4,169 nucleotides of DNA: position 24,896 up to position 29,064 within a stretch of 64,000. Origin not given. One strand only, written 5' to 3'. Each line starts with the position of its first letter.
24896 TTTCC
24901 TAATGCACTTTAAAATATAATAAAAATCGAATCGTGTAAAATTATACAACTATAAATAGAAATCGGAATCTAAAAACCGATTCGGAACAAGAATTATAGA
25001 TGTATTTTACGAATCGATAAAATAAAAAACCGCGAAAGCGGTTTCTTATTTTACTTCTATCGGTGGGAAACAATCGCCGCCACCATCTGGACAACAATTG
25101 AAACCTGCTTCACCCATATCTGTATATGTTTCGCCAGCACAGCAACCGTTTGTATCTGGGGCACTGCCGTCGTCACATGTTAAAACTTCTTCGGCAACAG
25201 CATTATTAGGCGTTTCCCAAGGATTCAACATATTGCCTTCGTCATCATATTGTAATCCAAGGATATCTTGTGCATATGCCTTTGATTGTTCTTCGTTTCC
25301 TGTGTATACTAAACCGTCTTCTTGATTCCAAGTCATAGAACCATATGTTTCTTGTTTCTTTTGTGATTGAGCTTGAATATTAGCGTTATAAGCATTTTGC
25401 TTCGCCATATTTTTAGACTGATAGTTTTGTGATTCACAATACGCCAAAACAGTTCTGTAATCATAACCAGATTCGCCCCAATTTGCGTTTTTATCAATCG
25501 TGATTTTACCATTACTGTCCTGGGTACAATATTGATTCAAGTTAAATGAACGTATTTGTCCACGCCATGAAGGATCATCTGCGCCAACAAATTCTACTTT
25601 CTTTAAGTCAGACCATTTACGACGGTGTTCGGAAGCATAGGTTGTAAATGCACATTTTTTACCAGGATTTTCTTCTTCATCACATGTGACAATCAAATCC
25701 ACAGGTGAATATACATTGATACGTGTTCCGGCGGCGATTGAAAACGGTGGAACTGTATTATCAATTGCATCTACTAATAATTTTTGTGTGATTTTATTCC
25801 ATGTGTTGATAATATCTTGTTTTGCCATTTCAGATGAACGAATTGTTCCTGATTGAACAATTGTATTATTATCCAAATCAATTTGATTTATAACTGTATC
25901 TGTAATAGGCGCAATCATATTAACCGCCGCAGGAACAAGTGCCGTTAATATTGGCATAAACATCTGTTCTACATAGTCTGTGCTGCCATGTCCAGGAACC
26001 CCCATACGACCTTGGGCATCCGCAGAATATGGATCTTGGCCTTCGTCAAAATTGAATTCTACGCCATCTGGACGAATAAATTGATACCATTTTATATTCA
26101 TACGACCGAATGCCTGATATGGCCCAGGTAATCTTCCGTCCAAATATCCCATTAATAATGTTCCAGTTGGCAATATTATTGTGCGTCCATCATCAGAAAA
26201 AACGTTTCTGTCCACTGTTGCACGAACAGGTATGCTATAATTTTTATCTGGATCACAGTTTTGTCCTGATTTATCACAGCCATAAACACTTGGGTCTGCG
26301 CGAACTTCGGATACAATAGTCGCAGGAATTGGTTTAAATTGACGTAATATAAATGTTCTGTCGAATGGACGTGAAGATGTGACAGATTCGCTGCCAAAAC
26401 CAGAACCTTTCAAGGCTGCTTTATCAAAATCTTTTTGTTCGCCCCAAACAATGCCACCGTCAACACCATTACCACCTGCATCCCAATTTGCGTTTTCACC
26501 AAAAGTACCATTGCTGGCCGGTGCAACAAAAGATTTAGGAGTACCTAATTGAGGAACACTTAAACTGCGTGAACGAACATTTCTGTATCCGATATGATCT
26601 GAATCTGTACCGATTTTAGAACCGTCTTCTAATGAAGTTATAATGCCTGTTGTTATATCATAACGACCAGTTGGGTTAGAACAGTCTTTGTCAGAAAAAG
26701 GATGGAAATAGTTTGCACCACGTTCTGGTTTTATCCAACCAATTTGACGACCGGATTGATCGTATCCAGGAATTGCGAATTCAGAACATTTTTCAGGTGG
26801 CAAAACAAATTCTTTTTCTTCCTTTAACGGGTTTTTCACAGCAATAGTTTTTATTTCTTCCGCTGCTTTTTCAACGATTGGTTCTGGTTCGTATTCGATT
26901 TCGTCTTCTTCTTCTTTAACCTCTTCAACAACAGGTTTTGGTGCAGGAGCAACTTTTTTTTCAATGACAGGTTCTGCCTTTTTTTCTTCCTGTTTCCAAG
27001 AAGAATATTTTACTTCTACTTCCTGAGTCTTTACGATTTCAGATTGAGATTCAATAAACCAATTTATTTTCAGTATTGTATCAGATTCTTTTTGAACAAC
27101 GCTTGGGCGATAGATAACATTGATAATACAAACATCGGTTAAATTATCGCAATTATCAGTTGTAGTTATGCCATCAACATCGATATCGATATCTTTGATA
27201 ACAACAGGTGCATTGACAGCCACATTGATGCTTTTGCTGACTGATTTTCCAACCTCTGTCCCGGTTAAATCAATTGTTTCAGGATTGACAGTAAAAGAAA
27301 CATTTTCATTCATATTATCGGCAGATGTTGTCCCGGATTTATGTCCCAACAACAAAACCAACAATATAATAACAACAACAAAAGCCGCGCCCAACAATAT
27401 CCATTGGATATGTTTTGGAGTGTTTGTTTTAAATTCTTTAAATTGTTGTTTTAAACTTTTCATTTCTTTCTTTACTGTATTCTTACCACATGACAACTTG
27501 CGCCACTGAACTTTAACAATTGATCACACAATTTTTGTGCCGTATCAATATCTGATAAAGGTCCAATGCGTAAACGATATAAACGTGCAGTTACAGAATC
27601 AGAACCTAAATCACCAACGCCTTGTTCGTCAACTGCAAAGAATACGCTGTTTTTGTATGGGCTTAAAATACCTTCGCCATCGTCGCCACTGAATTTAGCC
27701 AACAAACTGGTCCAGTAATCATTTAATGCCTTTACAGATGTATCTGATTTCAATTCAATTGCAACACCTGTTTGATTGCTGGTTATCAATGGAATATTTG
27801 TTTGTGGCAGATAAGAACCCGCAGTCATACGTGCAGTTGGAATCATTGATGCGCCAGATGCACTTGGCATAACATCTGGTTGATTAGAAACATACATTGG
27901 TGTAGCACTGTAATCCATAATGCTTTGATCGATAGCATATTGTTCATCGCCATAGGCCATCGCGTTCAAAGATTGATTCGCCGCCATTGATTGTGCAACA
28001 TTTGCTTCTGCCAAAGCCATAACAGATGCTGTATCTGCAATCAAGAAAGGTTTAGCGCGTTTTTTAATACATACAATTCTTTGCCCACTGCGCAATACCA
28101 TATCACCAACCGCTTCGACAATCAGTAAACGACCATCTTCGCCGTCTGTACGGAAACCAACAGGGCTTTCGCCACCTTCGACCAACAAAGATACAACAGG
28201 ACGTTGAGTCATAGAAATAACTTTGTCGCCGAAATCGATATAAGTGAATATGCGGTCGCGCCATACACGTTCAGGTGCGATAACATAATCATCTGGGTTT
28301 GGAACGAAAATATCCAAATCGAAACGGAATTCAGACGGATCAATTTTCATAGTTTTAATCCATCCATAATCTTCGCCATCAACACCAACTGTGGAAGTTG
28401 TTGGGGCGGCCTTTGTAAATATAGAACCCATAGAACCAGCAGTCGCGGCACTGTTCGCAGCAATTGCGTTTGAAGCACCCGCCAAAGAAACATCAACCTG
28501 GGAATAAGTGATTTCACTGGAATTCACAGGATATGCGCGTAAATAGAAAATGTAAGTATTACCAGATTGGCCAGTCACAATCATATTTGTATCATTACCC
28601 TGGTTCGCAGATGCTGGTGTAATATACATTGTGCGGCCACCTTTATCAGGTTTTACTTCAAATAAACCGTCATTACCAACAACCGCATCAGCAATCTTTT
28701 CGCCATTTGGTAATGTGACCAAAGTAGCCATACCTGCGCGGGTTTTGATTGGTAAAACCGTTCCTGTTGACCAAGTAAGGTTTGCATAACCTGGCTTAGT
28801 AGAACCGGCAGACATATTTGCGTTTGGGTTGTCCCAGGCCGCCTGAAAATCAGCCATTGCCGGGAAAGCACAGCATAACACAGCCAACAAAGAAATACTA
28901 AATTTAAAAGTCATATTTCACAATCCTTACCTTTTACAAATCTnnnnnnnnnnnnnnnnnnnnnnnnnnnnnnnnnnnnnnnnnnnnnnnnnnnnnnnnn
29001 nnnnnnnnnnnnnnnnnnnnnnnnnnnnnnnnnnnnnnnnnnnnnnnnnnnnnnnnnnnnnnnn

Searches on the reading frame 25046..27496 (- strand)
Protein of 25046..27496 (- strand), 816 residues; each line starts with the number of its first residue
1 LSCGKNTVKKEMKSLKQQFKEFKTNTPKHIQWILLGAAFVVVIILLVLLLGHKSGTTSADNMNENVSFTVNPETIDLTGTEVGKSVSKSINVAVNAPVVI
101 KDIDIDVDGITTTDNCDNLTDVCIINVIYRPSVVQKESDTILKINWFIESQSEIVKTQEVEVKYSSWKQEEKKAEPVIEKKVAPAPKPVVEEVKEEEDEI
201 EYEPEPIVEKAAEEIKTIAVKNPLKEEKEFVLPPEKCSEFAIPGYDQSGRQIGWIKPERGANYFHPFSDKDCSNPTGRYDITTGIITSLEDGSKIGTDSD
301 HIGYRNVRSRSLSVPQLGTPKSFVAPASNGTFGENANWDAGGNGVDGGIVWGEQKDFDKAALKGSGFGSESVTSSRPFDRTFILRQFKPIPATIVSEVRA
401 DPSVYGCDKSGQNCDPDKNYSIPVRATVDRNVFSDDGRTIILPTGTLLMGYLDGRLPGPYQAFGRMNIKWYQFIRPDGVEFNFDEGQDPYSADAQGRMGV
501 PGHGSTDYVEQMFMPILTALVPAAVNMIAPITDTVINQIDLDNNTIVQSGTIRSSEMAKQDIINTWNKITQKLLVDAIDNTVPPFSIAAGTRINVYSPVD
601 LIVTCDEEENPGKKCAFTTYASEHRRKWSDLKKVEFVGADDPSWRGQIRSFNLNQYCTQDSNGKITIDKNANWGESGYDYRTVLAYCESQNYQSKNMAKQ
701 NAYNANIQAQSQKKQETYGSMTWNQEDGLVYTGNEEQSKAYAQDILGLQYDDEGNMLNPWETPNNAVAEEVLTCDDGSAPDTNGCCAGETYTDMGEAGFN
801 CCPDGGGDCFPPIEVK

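Call 9: search_protein_families(library=pfam, proteins=[window:25046-27496:-], max_evalue=0.01)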
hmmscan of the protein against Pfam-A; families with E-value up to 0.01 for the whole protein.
window:25046-27496:- (816 aa): 1 family
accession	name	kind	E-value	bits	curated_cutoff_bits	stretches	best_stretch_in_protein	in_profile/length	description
PF03743.19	TrbI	-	1.8e-14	54.5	35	1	390-597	8-182/188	Bacterial conjugation TrbI-like protein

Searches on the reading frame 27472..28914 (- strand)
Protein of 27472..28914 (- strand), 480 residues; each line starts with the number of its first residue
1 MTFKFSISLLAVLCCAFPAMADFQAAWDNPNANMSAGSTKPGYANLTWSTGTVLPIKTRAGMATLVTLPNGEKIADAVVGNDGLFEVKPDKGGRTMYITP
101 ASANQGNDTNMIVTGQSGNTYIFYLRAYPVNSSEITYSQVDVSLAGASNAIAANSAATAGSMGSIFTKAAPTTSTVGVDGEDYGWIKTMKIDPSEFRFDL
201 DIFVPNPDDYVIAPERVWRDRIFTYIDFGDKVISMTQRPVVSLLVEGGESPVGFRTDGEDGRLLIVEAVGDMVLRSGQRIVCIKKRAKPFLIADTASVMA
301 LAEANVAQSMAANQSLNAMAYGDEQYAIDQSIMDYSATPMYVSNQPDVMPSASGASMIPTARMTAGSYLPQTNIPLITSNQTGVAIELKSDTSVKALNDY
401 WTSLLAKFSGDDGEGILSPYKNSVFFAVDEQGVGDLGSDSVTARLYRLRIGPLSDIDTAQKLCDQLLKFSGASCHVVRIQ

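Call 9: search_protein_families(library=pfam, proteins=[window:27472-28914:-], max_evalue=0.01)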
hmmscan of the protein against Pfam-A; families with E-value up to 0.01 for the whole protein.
window:27472-28914:- (480 aa): 3 families
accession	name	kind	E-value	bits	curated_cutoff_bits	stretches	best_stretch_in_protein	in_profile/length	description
PF03524.21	CagX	-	4.5e-22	79.3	34.2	1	45-285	5-197/198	Conjugal transfer protein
PF05036.18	SPOR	-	0.00054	20.7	21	1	444-477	42-75/76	SPOR domain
PF06586.17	TraK_N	-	0.0055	17.5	24.8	0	61-137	15-91/100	TraK N-terminal domain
